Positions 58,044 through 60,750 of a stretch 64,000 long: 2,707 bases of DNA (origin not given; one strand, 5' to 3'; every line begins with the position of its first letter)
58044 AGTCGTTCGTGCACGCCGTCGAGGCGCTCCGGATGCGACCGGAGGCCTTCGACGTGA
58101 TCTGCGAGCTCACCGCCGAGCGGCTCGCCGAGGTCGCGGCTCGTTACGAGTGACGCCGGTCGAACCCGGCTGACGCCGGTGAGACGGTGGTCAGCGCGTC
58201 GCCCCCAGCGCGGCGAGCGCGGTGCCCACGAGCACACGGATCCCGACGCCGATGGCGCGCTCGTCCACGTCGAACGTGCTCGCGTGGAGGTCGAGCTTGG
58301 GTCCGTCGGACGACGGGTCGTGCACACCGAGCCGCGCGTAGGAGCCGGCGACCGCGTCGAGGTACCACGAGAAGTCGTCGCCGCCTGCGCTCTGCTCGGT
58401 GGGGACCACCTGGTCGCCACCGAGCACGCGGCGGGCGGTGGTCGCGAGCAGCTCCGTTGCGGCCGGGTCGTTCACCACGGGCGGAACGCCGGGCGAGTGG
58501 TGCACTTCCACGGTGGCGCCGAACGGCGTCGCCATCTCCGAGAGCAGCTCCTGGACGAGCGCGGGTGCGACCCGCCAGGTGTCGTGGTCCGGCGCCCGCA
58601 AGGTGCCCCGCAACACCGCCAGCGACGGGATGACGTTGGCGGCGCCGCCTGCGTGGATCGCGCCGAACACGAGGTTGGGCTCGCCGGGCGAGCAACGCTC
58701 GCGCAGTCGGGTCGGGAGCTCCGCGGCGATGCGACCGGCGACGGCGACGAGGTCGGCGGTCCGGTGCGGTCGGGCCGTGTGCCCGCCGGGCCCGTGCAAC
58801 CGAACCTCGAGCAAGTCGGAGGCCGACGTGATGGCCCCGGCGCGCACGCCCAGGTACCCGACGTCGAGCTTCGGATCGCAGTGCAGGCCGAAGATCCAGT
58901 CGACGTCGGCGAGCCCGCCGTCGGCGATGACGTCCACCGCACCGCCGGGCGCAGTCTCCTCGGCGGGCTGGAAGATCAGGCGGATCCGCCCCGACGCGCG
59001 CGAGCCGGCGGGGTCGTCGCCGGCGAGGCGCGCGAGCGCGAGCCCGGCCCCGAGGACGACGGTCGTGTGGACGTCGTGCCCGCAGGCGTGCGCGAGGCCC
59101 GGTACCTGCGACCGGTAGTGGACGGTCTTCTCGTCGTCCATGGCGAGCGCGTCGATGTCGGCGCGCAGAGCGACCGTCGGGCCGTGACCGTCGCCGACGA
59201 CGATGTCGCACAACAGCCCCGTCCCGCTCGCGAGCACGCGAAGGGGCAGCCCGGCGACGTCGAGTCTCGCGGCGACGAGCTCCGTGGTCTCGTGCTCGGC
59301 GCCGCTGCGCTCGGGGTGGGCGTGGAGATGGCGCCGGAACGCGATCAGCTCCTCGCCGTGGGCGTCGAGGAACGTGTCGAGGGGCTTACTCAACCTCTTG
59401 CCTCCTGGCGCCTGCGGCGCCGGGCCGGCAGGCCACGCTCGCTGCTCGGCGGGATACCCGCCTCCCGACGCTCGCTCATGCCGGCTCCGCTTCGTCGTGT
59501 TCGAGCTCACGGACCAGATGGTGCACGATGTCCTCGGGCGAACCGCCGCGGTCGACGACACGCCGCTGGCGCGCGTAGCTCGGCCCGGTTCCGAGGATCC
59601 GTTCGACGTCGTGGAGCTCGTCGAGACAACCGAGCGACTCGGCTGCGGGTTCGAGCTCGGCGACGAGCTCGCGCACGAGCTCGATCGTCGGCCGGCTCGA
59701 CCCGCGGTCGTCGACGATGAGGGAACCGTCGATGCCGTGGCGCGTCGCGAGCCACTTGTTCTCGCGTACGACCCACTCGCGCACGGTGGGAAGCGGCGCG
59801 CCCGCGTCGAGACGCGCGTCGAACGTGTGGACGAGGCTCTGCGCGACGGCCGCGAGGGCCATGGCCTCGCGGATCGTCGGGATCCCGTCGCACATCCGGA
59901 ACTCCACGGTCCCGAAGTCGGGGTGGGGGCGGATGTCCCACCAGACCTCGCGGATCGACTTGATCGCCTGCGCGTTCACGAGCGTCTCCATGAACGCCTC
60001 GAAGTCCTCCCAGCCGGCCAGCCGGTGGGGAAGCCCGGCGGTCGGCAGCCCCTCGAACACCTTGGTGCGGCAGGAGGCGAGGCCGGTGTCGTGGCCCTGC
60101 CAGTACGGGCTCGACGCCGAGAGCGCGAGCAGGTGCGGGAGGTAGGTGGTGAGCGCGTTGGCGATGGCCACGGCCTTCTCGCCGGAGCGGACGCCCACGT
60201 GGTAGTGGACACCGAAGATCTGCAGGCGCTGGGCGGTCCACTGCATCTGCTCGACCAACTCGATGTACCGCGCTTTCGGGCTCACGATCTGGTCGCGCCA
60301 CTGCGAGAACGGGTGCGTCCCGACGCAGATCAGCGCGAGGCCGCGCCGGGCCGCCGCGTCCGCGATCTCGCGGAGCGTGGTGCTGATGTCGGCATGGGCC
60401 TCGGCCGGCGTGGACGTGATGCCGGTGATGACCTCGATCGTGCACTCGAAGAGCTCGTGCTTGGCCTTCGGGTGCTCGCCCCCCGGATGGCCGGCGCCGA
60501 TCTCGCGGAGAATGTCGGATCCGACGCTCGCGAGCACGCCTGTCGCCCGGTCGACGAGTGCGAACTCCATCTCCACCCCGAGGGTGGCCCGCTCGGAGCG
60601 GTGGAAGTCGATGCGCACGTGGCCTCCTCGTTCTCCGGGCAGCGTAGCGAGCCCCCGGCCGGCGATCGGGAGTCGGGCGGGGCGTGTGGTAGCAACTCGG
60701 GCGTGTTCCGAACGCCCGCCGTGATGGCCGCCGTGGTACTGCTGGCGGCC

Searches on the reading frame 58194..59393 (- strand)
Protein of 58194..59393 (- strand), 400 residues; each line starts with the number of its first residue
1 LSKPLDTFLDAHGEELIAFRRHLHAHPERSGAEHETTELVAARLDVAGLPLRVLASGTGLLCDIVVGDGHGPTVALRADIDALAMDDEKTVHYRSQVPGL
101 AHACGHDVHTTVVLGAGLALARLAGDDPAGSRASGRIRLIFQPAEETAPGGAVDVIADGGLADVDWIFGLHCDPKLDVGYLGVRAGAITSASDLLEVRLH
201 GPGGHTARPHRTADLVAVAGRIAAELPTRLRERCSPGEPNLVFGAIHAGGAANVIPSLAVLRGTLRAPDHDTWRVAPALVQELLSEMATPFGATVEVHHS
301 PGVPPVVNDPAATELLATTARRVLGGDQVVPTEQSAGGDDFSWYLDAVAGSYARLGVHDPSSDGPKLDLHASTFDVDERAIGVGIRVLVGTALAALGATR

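Call 86: search_protein_families(library=pfam, proteins=[window:58194-59393:-], max_evalue=0.001)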
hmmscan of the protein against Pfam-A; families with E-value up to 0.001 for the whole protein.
window:58194-59393:- (400 aa): 2 families
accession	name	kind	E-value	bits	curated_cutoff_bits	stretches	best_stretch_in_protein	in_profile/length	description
PF01546.33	Peptidase_M20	-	4.4e-33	115.4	24.6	1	75-392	1-204/206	Peptidase family M20/M25/M40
PF07687.19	M20_dimer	-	6.5e-07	29.7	21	1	196-286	10-101/107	Peptidase dimerisation domain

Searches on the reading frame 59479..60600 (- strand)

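Call 86: search_protein_families(library=pfam, proteins=[window:59479-60600:-], max_evalue=0.001)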
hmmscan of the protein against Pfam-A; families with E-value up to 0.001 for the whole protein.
window:59479-60600:- (374 aa): 1 family
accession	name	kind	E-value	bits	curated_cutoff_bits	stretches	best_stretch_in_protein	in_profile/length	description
PF04107.18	GCS2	-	2.6e-64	217.8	21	1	7-289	1-290/291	Glutamate-cysteine ligase family 2(GCS2)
